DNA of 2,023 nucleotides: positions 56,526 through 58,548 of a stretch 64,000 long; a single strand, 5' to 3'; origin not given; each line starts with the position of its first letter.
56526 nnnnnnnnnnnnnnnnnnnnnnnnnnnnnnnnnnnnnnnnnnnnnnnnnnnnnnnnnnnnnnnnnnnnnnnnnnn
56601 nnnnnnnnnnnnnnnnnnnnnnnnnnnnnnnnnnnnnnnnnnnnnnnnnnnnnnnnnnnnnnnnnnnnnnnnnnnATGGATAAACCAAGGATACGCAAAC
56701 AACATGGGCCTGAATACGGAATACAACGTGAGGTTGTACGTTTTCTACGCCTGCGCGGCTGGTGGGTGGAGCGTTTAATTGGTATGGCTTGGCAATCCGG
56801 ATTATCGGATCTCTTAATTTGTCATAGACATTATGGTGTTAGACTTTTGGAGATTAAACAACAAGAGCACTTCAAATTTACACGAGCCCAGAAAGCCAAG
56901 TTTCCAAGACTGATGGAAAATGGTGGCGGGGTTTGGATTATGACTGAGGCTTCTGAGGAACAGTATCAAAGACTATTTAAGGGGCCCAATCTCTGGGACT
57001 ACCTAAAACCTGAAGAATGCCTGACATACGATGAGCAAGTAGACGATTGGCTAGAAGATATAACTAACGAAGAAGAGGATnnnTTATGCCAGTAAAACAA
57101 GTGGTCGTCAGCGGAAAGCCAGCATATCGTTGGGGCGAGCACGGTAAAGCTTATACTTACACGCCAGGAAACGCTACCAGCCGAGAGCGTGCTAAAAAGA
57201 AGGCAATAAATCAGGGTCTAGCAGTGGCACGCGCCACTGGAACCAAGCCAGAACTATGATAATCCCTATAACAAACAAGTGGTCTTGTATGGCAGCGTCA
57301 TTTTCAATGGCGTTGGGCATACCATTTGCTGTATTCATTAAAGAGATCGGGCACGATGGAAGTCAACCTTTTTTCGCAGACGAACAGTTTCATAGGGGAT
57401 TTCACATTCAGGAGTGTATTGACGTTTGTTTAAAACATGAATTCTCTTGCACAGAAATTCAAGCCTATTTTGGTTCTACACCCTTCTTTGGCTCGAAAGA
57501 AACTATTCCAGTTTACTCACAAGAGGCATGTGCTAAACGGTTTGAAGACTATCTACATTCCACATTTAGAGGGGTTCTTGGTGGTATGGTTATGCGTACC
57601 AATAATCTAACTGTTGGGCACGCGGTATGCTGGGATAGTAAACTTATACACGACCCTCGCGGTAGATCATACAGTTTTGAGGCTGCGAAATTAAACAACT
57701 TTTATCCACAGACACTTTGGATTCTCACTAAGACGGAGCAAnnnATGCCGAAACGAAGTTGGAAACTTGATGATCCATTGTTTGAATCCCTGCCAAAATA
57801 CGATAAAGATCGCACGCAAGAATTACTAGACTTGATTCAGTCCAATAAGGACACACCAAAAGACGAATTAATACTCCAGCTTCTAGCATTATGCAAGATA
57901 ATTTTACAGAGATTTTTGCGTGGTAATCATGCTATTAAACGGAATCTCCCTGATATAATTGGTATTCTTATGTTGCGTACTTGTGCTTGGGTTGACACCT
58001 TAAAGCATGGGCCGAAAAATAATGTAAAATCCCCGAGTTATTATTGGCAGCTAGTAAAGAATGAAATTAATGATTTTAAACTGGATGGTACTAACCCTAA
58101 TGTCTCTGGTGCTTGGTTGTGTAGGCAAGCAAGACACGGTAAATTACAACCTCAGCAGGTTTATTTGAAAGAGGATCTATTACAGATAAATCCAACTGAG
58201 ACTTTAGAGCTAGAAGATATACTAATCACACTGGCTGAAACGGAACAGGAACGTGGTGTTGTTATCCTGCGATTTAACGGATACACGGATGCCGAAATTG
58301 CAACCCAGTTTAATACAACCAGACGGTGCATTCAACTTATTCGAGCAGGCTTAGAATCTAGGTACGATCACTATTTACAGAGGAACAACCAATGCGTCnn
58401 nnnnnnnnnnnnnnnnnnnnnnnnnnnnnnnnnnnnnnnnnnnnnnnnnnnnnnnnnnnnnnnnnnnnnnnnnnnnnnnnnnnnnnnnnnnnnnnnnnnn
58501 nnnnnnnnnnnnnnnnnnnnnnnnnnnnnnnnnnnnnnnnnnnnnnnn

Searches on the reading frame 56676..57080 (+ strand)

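Call 20: search_protein_families(library=pfam, proteins=[window:56676-57080:+], max_evalue=0.01)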
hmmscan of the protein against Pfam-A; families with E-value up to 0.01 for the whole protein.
window:56676-57080:+ (135 aa): 0 families

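Call 25: search_protein_families(library=phrogs, proteins=[window:56676-57080:+], max_evalue=0.01)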
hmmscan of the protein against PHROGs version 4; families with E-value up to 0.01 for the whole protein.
window:56676-57080:+ (135 aa): 1 family
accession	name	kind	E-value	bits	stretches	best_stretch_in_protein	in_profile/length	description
phrog_93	-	DNA, RNA and nucleotide metabolism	5.3e-07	29.7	1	6-102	347-439/613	endonuclease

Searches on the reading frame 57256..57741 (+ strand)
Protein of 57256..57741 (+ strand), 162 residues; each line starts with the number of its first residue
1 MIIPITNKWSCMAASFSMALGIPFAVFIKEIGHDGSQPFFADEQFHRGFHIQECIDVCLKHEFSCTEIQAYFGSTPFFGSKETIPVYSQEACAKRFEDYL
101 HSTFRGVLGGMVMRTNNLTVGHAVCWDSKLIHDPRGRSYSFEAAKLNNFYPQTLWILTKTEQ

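Call 20: search_protein_families(library=pfam, proteins=[window:57256-57741:+], max_evalue=0.01)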
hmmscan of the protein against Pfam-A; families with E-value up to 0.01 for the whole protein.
window:57256-57741:+ (162 aa): 0 families

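Call 25: search_protein_families(library=phrogs, proteins=[window:57256-57741:+], max_evalue=0.01)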
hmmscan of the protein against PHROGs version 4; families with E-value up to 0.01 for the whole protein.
window:57256-57741:+ (162 aa): 0 families

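Call 26: search_solved_structures(query=window:57256-57741:+, max_evalue=10)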
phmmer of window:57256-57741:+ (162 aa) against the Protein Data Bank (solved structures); distinct sequences matched with E-value up to 10: 1.
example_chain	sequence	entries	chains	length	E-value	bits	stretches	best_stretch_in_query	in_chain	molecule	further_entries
2ehe_A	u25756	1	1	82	2.2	11.4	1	30-68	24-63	Four and a half LIM domains 3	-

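Call 32: find_related_loci(query=window:57256-57741:+, collection=viral_contigs, flank=1500)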
Query window:57256-57741:+ (162 aa) in viral_contigs; peptide patterns used: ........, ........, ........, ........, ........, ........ (x = any residue, [..] = any of these).
2 stretches matched a pattern; 1 encode a relative of the query (tblastn E <= 1e-3); 1 distinct loci.
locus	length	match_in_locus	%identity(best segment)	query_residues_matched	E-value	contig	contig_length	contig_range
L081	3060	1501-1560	60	89-108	2e-4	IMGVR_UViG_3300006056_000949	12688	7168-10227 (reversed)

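Call 69: find_homologous_proteins(query=window:57256-57741:+, max_evalue=0.001)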
Query window:57256-57741:+ (162 aa): 16 proteins with E <= 0.001 among 20 candidates.
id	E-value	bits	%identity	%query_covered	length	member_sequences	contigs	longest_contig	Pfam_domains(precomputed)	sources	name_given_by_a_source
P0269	1.0e-100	352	100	93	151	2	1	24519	-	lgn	-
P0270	6.2e-55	204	58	96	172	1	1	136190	-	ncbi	-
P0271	1.5e-54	202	57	96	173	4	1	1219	-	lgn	-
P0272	8.3e-54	200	57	94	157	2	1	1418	-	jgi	jgi:hypothetical protein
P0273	1.3e-51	193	56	97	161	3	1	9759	-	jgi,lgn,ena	-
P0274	3.7e-50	188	59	96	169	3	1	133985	-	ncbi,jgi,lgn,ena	ncbi:MAG: hypothetical protein WC315_00225 [Candidatus Omnitrophota bacterium]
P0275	5.1e-50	188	57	91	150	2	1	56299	-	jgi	jgi:hypothetical protein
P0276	1.7e-49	186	55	96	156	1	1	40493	-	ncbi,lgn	-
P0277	3.0e-49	185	56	96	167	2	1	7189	-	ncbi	-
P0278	6.9e-48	181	57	94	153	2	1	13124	-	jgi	jgi:hypothetical protein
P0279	9.7e-45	170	51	99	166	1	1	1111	-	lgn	-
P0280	1.4e-42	163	50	96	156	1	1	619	-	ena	-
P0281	3.3e-40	156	49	98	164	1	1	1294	-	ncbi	-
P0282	6.3e-40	155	53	91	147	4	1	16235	-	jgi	jgi:hypothetical protein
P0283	4.6e-31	126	43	99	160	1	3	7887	-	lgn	-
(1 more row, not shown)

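Call 77: predict_structure(alignment_id=A3)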
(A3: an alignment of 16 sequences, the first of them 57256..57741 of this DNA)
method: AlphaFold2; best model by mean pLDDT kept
length: 162 residues; sequences in the alignment: 16
mean_pLDDT: 93.7   pTM: 0.88
mean pLDDT of the five models: 93.7, 93.3, 92.6, 92.4, 91.7
residues with pLDDT >= 90: 130; 70-90: 31; 50-70: 1; < 50: 0
segments of 3 or more residues with pLDDT < 50: none
pLDDT, mean of each block of 10 residues (from residue 1): 87 97 97 90 87 97 97 91 92 96 97 91 97 97 97 97 68
secondary structure, 60 per line:
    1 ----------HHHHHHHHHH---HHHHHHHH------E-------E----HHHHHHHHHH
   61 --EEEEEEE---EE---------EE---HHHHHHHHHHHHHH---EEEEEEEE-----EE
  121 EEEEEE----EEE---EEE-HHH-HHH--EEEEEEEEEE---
elements in order: H11-20 H24-31 H51-60 E63-69 H89-102 E106-113 E119-126 E131-133 E137-139 E150-159

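Call 90: find_related_loci(query=A3, collection=viral_contigs, flank=1000)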
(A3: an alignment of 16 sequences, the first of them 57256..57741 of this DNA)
Query A3 (162 aa) in viral_contigs; peptide patterns used: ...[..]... (x = any residue, [..] = any of these).
22 stretches matched a pattern; 8 encode a relative of the query (tblastn E <= 1e-3); 8 distinct loci.
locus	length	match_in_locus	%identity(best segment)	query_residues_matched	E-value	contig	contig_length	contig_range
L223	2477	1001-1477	57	1-161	3e-60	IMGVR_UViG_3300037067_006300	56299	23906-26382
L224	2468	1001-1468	56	6-162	8e-58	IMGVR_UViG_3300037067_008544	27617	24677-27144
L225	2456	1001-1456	59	7-161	5e-56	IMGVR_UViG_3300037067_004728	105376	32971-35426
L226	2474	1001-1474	50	3-160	1e-46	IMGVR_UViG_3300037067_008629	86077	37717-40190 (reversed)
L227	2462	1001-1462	47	9-161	3e-46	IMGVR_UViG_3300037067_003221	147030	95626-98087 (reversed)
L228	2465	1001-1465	46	6-159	2e-44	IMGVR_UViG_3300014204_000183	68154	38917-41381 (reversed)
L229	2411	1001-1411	34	7-145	2e-20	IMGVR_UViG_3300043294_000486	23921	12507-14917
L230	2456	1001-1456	32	9-159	9e-20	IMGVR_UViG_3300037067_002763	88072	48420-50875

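Call 95: search_protein_families(library=ncbifam, proteins=[window:57256-57741:+], max_evalue=0.01)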
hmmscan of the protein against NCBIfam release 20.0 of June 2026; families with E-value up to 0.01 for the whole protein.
window:57256-57741:+ (162 aa): 0 families

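Call 96: find_homologous_proteins(query=A3, max_evalue=0.001)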
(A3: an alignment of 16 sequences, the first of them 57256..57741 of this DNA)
Query A3 (16 sequences) (162 aa, profile of the alignment): 132 proteins with E <= 0.001 among 580 candidates; the best 120 are listed.
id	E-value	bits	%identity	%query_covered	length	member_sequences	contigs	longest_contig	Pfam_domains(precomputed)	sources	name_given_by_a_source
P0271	8.3e-75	268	57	96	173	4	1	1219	-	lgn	-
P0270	2.3e-74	266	58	96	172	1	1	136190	-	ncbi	-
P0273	2.9e-72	260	56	97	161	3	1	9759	-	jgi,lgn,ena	-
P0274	1.7e-71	257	59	96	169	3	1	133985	-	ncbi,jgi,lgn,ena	ncbi:MAG: hypothetical protein WC315_00225 [Candidatus Omnitrophota bacterium]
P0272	2.5e-71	256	57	94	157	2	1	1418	-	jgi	jgi:hypothetical protein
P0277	1.9e-70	254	56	96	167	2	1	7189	-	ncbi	-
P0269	2.7e-70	253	100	93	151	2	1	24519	-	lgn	-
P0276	1.7e-68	247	55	96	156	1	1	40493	-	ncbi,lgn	-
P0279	2.0e-67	244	51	99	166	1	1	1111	-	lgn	-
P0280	1.4e-65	238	50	96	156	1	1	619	-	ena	-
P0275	2.7e-64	234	57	91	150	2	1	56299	-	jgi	jgi:hypothetical protein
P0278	1.3e-63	231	57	94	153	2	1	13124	-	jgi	jgi:hypothetical protein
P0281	3.2e-63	230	49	98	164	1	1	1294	-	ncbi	-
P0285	3.4e-60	220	46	97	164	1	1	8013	-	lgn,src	-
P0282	6.7e-59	216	53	91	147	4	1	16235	-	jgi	jgi:hypothetical protein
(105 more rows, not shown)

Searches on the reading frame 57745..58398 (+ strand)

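Call 20: search_protein_families(library=pfam, proteins=[window:57745-58398:+], max_evalue=0.01)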
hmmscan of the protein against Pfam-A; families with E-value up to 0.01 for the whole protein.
window:57745-58398:+ (218 aa): 2 families
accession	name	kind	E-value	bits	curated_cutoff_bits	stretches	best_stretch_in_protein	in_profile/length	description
PF07638.17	Sigma70_ECF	-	7.8e-05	23.1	21.1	1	127-204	96-180/185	ECF sigma factor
PF13384.12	HTH_23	-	0.004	17.4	24.6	1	166-201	3-39/50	Homeodomain-like domain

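Call 25: search_protein_families(library=phrogs, proteins=[window:57745-58398:+], max_evalue=0.01)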
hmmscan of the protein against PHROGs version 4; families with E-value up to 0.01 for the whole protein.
window:57745-58398:+ (218 aa): 0 families

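Call 95: search_protein_families(library=ncbifam, proteins=[window:57745-58398:+], max_evalue=0.01)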
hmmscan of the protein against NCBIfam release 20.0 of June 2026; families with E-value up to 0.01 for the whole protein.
window:57745-58398:+ (218 aa): 1 family
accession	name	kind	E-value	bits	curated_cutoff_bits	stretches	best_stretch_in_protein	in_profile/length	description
TIGR02999.1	Sig-70_X6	subfamily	0.004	17.1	126.15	0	129-197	97-168/183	ECF-type sigma factor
